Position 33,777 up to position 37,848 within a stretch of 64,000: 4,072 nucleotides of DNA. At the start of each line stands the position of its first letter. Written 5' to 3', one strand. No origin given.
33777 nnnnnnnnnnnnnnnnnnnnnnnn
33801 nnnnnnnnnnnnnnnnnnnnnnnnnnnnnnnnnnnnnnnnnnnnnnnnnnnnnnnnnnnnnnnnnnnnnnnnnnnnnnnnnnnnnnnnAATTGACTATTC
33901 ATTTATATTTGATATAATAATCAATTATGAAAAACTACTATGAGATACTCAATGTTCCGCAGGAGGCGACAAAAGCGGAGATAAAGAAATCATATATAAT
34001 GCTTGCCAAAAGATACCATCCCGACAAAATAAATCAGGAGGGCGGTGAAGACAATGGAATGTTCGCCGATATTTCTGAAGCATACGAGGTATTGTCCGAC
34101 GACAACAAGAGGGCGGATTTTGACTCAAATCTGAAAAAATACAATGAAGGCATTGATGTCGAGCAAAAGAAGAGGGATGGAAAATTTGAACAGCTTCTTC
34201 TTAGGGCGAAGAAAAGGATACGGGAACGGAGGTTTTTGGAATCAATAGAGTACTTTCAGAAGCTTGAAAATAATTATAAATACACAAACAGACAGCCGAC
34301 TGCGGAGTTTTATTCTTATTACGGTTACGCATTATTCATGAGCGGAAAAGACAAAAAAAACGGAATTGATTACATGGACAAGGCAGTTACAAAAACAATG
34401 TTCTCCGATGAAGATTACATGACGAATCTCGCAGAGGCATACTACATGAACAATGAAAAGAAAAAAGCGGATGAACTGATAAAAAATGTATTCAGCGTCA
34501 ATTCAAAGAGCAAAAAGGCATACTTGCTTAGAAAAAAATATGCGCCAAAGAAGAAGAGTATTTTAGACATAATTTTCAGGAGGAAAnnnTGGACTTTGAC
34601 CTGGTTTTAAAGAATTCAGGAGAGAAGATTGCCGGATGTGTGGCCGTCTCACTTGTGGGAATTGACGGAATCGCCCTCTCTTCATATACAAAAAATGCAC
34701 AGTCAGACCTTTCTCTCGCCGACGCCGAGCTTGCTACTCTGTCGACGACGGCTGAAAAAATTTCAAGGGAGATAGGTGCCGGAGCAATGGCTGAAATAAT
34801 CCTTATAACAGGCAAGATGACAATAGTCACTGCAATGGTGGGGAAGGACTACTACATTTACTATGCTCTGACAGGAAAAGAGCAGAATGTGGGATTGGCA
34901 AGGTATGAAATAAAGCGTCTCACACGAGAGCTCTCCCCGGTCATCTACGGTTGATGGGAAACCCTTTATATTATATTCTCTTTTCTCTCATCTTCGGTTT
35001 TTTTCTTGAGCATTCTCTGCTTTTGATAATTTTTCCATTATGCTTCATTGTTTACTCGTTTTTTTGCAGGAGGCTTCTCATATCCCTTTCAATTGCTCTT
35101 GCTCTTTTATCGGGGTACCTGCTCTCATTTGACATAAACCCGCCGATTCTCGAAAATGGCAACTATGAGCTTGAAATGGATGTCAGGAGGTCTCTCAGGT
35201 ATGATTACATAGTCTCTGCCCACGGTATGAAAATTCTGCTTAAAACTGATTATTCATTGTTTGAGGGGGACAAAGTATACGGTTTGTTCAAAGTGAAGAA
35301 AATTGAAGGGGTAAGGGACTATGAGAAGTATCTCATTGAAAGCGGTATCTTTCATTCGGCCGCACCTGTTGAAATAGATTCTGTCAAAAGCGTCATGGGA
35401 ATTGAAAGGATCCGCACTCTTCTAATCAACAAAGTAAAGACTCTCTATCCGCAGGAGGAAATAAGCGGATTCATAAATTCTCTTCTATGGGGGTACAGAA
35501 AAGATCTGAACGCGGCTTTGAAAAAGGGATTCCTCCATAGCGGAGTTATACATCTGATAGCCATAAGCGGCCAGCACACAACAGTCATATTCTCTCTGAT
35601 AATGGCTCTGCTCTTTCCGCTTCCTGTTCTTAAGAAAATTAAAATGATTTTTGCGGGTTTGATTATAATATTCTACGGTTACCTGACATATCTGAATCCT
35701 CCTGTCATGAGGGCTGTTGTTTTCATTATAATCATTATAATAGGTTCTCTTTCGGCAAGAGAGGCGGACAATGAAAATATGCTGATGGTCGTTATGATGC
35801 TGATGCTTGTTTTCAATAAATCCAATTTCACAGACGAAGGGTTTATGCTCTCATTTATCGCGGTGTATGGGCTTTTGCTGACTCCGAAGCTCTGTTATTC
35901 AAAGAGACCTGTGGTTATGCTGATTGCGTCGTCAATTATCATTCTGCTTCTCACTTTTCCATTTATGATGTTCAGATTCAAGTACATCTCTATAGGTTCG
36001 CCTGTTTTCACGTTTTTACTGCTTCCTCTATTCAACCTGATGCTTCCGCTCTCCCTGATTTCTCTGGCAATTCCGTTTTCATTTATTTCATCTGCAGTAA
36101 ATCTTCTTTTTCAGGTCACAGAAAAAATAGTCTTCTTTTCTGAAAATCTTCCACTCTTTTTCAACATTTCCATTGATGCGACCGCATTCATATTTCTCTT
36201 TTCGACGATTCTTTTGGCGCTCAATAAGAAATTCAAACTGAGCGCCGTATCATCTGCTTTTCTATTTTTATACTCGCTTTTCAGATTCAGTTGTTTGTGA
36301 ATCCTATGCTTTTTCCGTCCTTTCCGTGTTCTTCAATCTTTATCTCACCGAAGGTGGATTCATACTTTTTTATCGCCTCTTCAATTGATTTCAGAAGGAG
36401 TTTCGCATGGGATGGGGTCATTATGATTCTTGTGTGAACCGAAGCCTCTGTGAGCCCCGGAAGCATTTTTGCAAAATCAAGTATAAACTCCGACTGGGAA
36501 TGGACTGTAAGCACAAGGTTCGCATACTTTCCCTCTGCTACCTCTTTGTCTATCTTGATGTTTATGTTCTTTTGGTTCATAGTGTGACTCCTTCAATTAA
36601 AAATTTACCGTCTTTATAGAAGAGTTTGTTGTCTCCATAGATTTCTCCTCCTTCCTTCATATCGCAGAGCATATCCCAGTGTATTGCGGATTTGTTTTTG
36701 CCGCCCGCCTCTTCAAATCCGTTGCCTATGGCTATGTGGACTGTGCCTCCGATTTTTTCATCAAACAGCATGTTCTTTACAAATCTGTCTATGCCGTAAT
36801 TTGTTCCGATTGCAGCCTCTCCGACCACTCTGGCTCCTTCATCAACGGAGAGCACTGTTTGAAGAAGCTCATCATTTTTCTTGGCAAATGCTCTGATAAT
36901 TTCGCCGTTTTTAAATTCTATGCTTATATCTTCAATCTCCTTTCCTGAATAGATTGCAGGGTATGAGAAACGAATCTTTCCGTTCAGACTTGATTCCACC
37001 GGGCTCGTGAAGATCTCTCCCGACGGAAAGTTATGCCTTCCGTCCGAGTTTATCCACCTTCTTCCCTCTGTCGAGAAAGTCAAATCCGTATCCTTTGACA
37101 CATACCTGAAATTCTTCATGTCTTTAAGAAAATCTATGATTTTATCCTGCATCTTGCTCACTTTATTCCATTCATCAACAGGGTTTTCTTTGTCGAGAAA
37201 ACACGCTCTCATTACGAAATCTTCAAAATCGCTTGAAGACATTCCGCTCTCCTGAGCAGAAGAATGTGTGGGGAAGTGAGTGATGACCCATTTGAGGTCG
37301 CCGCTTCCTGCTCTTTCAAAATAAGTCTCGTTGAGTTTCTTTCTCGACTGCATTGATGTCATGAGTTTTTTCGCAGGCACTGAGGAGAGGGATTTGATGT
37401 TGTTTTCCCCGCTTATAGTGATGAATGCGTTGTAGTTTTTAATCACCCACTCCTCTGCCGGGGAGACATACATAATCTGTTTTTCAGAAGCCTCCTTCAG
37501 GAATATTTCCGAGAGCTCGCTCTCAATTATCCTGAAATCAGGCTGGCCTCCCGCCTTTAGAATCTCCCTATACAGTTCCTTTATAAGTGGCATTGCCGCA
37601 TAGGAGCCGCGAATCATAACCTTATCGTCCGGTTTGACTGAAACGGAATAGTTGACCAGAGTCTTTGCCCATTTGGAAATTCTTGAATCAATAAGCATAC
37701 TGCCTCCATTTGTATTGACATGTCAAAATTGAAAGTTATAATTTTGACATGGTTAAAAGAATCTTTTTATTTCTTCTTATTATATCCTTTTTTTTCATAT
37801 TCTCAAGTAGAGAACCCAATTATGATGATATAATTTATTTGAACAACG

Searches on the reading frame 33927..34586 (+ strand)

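Call 49: search_protein_families(library=pfam, proteins=[window:33927-34586:+], max_evalue=0.00001)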
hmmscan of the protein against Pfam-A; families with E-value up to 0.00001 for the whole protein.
window:33927-34586:+ (220 aa): 1 family
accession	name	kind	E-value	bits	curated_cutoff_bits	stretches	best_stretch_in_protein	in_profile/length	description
PF00226.36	DnaJ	-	1.8e-22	79.7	27.8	1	3-66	1-63/63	DnaJ domain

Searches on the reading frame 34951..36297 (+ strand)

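Call 49: search_protein_families(library=pfam, proteins=[window:34951-36297:+], max_evalue=0.00001)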
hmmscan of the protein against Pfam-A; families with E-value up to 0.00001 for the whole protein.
window:34951-36297:+ (449 aa): 1 family
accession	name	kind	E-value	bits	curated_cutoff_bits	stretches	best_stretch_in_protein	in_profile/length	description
PF03772.21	Competence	-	6.5e-35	121.2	23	1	178-402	1-240/270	Competence protein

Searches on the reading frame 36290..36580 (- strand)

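Call 82: search_protein_families(library=pfam, proteins=[window:36290-36580:-], max_evalue=0.001)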
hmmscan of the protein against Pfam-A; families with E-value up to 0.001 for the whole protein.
window:36290-36580:- (97 aa): 1 family
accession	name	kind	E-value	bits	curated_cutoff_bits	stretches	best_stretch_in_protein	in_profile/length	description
PF11950.13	DUF3467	-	1.1e-24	86.7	25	1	4-81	13-91/92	Protein of unknown function (DUF3467)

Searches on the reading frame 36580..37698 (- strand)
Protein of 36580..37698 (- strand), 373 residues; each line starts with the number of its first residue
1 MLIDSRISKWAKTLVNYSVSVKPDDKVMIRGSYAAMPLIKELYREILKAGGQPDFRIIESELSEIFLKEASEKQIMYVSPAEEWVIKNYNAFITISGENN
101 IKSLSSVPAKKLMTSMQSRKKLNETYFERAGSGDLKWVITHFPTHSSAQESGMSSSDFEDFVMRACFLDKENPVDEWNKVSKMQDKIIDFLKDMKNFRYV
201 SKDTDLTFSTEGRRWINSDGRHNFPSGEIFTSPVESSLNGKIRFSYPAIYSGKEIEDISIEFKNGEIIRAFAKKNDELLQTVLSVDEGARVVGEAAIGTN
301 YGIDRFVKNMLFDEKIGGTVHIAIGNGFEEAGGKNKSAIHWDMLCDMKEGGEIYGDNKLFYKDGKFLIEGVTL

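Call 49: search_protein_families(library=pfam, proteins=[window:36580-37698:-], max_evalue=0.00001)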
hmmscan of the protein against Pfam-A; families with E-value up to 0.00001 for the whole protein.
window:36580-37698:- (373 aa): 1 family
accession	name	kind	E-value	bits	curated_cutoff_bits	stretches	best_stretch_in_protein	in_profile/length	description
PF02073.20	Peptidase_M29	-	3.5e-89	299.9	27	1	4-366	2-406/406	Thermophilic metalloprotease (M29)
